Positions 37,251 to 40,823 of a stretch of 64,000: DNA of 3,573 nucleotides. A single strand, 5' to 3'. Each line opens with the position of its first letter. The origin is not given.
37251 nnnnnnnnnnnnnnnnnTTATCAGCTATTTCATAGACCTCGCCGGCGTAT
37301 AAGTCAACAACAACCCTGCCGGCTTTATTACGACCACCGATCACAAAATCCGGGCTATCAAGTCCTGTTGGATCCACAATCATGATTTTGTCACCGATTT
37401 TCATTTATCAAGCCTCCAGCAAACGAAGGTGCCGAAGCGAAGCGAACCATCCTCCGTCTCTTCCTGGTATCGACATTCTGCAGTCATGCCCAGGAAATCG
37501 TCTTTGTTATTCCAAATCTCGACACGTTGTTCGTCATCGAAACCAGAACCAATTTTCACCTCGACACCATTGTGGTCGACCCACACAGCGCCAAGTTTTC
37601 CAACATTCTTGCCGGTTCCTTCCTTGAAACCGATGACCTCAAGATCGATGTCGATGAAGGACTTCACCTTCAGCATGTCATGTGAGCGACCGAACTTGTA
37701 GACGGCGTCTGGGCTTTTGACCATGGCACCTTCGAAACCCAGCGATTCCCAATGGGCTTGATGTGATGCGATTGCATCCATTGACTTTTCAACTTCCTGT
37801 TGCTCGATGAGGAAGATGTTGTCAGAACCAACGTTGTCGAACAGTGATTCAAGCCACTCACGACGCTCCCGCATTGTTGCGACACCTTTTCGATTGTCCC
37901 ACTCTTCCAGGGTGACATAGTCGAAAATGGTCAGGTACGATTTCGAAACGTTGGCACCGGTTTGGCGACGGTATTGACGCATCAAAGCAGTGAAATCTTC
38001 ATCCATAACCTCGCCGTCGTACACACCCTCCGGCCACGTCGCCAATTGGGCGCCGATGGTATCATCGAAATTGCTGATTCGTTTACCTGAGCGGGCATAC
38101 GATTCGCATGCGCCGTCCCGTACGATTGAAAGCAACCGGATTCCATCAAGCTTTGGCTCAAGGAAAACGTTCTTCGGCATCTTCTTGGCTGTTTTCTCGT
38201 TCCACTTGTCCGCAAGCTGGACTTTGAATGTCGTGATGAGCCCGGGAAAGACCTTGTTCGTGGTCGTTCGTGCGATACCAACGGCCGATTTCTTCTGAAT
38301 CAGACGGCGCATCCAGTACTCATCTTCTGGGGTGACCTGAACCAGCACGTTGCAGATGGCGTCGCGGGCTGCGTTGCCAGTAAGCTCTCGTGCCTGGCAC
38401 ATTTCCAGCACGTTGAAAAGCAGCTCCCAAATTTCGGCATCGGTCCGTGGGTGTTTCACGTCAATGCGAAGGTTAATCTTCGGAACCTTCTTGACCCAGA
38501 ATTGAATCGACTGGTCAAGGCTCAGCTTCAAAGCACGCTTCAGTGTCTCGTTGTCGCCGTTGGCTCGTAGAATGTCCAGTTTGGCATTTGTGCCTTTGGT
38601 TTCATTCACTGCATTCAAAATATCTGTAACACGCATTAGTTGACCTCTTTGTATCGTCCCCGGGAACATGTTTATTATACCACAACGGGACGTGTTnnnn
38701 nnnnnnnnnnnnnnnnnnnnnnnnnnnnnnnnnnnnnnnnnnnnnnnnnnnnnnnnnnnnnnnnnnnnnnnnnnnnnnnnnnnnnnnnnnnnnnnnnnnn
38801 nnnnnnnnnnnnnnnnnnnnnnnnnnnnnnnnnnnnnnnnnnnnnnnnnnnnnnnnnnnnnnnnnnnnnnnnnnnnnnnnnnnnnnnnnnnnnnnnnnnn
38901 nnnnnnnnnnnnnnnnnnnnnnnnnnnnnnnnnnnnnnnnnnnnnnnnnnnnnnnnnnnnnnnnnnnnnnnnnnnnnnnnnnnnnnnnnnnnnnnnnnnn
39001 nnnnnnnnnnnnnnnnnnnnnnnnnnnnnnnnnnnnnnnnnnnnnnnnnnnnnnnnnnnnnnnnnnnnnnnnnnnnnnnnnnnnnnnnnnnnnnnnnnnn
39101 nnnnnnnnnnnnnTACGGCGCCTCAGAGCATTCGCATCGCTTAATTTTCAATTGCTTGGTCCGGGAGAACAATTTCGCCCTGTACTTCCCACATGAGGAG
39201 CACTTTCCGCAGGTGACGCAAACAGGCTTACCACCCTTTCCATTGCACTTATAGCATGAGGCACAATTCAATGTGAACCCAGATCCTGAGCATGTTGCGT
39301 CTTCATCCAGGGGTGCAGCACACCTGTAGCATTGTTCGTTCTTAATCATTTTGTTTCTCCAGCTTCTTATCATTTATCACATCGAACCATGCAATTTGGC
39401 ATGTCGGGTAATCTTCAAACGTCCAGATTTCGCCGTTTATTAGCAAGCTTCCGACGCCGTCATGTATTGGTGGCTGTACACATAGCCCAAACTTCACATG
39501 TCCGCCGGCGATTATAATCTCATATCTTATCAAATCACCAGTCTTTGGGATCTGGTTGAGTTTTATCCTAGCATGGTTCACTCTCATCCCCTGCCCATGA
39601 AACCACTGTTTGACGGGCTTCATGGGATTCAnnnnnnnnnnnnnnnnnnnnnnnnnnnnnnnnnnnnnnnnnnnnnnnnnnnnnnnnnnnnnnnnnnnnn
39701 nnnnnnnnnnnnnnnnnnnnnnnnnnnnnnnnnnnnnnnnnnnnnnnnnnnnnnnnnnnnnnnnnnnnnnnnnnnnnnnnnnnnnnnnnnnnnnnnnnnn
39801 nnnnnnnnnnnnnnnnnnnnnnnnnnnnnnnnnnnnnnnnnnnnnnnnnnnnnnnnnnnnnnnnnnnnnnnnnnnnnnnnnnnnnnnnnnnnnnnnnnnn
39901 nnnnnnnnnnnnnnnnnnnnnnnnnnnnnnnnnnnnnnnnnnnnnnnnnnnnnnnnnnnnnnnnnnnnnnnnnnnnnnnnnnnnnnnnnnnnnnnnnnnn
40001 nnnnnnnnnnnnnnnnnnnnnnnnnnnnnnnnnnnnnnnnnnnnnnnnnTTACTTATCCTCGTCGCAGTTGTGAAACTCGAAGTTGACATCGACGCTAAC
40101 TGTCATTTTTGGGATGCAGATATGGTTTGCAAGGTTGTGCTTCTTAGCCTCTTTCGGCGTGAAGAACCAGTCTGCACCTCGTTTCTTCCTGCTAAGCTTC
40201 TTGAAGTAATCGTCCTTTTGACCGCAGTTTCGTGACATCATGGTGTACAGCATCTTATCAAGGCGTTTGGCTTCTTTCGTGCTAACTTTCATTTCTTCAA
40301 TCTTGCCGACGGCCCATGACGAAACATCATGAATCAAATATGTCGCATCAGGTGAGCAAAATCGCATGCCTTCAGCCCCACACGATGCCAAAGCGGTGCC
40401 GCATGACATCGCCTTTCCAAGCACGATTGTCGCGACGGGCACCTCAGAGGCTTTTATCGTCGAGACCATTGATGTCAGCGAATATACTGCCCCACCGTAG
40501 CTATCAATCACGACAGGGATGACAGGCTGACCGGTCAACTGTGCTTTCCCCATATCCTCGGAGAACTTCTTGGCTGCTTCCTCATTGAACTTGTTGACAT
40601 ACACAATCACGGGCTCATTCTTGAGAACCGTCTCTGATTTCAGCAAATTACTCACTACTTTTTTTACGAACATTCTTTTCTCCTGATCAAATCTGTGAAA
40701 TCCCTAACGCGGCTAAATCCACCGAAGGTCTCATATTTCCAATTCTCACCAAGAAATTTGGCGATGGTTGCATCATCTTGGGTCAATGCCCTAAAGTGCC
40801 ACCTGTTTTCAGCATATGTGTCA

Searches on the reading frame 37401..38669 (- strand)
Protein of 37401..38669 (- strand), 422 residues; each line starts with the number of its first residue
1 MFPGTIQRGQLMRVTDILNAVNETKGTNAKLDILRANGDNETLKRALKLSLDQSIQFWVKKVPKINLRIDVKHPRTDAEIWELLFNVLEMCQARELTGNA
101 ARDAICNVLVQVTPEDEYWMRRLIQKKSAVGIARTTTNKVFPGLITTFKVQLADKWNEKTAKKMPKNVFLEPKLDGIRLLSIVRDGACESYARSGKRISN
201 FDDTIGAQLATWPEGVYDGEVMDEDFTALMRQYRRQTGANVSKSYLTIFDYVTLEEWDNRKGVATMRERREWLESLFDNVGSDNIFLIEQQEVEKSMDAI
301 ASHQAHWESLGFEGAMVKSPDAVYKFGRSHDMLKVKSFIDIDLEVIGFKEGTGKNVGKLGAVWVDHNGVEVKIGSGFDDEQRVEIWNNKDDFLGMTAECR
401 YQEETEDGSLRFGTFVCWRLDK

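Call 36: find_encoding_contigs(protein=window:37401-38669:-, flank=10000, max_places=1)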
Protein window:37401-38669:- (422 aa): no gene with exactly this product is on record in the collection.

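Call 41: search_protein_families(library=pfam, proteins=[window:37401-38669:-], max_evalue=0.01)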
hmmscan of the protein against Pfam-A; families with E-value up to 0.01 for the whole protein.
window:37401-38669:- (422 aa): 3 families
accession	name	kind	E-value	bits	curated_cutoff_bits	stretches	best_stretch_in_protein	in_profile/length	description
PF01068.26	DNA_ligase_A_M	-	1.3e-15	58.1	26.2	1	152-336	3-204/204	ATP dependent DNA ligase domain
PF14743.12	DNA_ligase_OB_2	-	1.1e-14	54.6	28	1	350-419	1-66/66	DNA ligase OB-like domain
PF04679.21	DNA_ligase_A_C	-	0.0033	18.2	27.5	0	396-422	68-94/94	ATP dependent DNA ligase C terminal region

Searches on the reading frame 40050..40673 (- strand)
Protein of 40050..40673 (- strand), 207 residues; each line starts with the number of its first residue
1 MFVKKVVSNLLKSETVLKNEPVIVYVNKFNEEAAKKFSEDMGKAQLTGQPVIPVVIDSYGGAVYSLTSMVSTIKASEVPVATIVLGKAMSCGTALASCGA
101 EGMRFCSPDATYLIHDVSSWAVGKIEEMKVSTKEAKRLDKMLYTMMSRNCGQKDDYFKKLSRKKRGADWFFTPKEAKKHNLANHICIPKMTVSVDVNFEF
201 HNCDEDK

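Call 70: search_protein_families(library=pfam, proteins=[window:40050-40673:-], max_evalue=0.01)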
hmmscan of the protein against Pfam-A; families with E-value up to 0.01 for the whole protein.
window:40050-40673:- (207 aa): 2 families
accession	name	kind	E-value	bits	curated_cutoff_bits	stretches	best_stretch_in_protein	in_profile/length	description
PF00574.28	CLP_protease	-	1.9e-24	87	20.2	1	15-186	11-179/182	Clp protease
PF25145.1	NfeD1b_N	-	0.0016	18.5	40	1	41-96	23-78/189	NfeD1b, N-terminal domain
